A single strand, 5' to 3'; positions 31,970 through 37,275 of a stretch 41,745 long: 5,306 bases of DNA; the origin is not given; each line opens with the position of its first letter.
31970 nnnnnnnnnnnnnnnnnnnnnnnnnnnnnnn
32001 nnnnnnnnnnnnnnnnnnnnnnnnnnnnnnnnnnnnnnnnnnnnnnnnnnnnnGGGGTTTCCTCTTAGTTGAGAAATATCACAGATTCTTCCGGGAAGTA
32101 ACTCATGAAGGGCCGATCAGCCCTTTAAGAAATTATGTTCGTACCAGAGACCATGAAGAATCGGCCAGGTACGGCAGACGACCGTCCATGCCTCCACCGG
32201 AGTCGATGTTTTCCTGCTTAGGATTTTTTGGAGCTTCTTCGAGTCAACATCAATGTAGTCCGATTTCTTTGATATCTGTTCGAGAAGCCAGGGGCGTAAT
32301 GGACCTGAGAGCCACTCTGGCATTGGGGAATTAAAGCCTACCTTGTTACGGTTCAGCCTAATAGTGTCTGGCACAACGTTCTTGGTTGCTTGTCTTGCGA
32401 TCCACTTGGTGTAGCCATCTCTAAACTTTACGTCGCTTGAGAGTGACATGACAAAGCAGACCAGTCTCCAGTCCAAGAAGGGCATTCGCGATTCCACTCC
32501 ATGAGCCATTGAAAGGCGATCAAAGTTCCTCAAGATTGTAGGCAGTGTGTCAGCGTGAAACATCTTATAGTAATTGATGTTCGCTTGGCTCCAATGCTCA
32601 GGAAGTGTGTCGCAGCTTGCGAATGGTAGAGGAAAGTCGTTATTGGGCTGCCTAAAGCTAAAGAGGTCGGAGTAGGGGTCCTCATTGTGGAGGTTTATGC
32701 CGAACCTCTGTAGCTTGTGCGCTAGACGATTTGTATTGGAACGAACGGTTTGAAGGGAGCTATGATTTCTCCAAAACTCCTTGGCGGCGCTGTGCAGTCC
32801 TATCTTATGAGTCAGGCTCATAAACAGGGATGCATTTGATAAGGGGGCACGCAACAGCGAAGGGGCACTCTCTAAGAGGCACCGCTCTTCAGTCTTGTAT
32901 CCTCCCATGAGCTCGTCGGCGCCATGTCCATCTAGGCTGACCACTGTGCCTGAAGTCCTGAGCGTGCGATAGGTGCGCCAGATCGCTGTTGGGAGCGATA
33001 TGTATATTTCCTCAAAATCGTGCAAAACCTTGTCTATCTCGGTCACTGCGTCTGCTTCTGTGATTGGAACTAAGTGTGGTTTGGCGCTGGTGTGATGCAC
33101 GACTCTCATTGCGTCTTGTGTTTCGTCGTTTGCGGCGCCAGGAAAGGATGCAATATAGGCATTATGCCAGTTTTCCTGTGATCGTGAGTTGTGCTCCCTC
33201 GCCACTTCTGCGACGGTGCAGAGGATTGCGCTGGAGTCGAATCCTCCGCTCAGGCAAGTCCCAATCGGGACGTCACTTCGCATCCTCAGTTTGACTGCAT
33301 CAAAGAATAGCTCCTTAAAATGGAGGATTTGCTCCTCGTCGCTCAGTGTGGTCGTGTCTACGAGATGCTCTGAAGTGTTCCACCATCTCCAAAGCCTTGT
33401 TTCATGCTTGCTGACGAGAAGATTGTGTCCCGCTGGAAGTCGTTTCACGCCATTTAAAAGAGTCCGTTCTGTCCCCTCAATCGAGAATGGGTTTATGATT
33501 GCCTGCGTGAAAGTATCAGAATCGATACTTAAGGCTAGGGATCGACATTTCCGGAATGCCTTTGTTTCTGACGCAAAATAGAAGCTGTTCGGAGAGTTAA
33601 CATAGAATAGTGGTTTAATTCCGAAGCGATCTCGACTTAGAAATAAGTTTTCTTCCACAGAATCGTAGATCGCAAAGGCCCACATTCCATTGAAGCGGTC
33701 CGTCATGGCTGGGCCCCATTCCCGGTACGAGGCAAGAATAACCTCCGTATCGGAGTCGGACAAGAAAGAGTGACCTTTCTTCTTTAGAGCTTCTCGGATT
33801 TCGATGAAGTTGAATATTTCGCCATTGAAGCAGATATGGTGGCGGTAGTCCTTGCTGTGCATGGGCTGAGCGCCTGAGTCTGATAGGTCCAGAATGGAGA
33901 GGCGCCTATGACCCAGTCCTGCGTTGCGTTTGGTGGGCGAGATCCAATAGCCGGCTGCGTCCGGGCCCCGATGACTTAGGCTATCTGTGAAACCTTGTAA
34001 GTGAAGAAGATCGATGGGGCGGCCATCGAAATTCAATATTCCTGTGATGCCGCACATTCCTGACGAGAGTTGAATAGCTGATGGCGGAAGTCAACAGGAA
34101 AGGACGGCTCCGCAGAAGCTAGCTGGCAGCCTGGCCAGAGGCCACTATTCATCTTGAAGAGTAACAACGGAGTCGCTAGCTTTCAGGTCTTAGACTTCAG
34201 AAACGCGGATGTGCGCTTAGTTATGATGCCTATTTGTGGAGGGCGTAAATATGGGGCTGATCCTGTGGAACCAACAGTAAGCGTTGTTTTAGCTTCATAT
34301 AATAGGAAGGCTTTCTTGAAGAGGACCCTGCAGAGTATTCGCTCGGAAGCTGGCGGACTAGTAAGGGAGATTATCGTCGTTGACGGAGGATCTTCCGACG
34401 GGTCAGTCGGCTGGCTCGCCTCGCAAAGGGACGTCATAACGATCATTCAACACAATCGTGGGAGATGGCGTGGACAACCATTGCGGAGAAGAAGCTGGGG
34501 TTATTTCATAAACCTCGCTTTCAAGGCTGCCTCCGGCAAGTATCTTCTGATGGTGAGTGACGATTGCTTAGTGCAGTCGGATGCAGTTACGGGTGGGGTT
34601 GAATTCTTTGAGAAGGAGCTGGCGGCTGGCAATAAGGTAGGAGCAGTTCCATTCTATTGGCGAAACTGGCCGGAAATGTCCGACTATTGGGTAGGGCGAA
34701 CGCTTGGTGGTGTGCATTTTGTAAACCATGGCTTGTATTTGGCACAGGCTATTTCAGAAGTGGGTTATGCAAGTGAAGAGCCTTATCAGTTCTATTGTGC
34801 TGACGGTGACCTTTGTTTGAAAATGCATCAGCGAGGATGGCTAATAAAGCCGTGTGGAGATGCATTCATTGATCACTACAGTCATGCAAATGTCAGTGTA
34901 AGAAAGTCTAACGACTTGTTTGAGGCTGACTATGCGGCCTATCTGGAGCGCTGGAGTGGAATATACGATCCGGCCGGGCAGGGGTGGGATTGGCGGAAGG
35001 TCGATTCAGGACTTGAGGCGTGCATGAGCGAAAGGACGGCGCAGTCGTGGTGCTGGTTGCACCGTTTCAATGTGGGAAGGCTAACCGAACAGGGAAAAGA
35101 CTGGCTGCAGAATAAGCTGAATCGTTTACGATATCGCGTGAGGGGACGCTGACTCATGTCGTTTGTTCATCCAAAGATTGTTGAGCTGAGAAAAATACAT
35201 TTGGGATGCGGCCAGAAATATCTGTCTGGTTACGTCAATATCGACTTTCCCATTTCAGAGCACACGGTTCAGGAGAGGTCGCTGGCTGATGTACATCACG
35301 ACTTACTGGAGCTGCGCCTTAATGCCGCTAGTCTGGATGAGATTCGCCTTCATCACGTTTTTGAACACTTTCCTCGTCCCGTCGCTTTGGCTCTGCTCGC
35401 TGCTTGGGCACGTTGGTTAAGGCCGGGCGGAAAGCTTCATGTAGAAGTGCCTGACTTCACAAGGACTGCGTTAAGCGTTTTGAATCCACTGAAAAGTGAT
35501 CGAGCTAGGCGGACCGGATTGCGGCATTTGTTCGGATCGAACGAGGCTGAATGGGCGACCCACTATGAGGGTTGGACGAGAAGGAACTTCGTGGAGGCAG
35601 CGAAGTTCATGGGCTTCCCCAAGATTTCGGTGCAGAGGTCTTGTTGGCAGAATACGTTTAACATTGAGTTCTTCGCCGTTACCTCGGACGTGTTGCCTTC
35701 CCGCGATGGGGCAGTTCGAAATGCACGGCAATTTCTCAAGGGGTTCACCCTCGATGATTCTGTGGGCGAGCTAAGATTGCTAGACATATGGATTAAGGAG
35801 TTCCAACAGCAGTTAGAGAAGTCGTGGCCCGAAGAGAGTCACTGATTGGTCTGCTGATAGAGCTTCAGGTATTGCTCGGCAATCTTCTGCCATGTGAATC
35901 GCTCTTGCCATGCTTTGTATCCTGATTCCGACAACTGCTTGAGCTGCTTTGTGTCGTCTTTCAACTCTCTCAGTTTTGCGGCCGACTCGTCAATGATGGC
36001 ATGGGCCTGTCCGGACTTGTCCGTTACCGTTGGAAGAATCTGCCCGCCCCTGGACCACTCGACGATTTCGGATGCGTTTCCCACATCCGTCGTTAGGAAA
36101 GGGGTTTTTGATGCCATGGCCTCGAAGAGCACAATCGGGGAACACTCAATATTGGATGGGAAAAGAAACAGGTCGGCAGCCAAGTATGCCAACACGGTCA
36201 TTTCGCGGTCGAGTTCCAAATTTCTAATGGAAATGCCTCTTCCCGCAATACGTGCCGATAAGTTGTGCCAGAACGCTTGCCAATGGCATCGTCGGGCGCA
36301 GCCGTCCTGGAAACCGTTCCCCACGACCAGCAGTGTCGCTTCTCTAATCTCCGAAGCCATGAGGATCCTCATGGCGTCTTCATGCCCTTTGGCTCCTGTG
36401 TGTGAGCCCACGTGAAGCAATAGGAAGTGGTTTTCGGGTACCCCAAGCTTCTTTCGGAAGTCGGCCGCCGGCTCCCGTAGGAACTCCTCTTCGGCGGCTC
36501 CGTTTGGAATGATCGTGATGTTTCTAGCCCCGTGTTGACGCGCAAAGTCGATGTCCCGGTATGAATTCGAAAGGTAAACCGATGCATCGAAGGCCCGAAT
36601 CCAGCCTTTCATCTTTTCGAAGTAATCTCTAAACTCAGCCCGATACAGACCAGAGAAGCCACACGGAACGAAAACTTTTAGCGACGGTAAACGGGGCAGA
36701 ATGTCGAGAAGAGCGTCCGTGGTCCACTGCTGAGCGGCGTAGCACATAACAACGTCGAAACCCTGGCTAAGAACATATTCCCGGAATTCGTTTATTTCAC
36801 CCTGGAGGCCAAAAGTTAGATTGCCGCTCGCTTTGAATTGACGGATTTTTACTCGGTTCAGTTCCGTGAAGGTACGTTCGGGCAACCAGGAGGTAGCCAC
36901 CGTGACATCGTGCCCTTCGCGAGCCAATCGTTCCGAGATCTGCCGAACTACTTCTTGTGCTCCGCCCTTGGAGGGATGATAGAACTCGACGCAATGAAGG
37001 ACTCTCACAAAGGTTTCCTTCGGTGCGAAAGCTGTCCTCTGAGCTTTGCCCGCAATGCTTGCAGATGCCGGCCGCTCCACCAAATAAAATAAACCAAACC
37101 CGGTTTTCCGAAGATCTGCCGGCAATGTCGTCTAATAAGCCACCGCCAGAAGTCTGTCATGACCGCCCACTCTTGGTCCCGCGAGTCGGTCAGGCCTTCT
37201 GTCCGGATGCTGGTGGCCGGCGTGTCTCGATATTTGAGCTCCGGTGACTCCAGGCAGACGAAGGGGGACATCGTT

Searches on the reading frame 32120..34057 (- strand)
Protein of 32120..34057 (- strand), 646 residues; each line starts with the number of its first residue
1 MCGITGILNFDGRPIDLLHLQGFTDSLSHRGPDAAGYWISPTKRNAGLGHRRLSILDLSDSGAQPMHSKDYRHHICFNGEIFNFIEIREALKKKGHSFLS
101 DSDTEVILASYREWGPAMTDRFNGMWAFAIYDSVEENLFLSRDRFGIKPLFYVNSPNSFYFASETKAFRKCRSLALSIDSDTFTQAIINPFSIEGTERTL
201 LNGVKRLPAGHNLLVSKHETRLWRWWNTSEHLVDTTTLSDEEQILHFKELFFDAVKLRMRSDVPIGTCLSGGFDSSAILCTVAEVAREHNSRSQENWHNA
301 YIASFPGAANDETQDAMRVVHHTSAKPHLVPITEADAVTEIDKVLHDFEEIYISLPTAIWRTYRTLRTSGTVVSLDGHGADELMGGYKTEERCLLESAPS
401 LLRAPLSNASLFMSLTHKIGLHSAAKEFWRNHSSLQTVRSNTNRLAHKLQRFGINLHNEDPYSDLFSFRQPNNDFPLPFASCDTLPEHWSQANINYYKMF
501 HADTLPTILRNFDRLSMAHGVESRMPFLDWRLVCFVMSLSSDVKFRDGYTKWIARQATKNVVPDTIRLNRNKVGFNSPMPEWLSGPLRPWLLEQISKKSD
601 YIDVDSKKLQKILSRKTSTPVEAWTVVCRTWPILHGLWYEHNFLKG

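Call 6: search_protein_families(library=pfam, proteins=[window:32120-34057:-], max_evalue=0.001)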
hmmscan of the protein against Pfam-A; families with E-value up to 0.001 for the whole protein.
window:32120-34057:- (646 aa): 3 families
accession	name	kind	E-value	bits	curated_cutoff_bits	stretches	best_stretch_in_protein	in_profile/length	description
PF00733.27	Asn_synthase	-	8e-66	223.5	21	1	247-627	2-346/354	Asparagine synthase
PF13537.11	GATase_7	-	1.6e-44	151.3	25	1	50-169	1-122/123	Glutamine amidotransferase domain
PF13522.11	GATase_6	-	1.7e-42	144.9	27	1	32-164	1-130/130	Glutamine amidotransferase domain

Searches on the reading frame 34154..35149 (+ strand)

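Call 8: search_protein_families(library=pfam, proteins=[window:34154-35149:+], max_evalue=0.001)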
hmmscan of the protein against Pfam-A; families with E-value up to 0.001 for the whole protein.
window:34154-35149:+ (332 aa): 2 families
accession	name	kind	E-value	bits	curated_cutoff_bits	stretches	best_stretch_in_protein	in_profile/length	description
PF00535.33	Glycos_transf_2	-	2e-15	57.6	23.3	1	43-167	1-118/168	Glycosyl transferase family 2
PF13704.12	Glyco_tranf_2_4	-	6.9e-05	23.7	27.5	1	50-135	2-79/98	Glycosyl transferase family 2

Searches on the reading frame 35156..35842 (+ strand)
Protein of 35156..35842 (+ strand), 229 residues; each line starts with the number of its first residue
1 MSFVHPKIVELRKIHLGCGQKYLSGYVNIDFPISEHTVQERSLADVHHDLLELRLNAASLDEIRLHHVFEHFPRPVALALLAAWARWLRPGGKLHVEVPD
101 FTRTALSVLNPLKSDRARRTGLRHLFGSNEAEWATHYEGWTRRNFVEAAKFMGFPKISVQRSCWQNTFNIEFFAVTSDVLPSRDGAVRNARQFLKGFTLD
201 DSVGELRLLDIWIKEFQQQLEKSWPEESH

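Call 8: search_protein_families(library=pfam, proteins=[window:35156-35842:+], max_evalue=0.001)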
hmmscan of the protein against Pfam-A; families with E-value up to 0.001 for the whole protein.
window:35156-35842:+ (229 aa): 2 families
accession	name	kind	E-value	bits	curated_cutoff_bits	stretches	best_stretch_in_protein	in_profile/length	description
PF08241.18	Methyltransf_11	-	2.7e-05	25.1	21.2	1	44-95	45-94/95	Methyltransferase domain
PF13649.12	Methyltransf_25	-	0.00062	20.8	27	0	46-92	51-97/97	Methyltransferase domain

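Call 94: search_protein_families(library=ncbifam, proteins=[window:35156-35842:+], max_evalue=0.00001)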
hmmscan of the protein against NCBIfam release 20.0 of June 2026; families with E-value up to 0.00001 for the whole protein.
window:35156-35842:+ (229 aa): 0 families

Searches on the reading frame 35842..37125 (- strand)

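Call 8: search_protein_families(library=pfam, proteins=[window:35842-37125:-], max_evalue=0.001)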
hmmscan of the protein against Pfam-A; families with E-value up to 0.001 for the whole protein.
window:35842-37125:- (428 aa): 6 families
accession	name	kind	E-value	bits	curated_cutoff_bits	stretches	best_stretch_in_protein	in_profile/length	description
PF00534.26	Glycos_transf_1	-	8.5e-13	48.6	26.4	1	222-404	4-171/172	Glycosyl transferases group 1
PF13692.12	Glyco_trans_1_4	-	2.1e-11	44.7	27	1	235-378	3-137/142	Glycosyl transferases group 1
PF13439.12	Glyco_transf_4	-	3.2e-09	37.5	28.5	1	54-210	2-166/170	Glycosyltransferase Family 4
PF20706.3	GT4-conflict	-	2.4e-08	33.8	26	1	237-417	201-383/385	Family 4 Glycosyltransferase in conflict systems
PF13579.12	Glyco_trans_4_4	-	5.6e-07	30.5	29.7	1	54-209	1-158/158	Glycosyl transferase 4-like domain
PF13524.12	Glyco_trans_1_2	-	0.00012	22.5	25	1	325-420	59-143/144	Glycosyl transferase-like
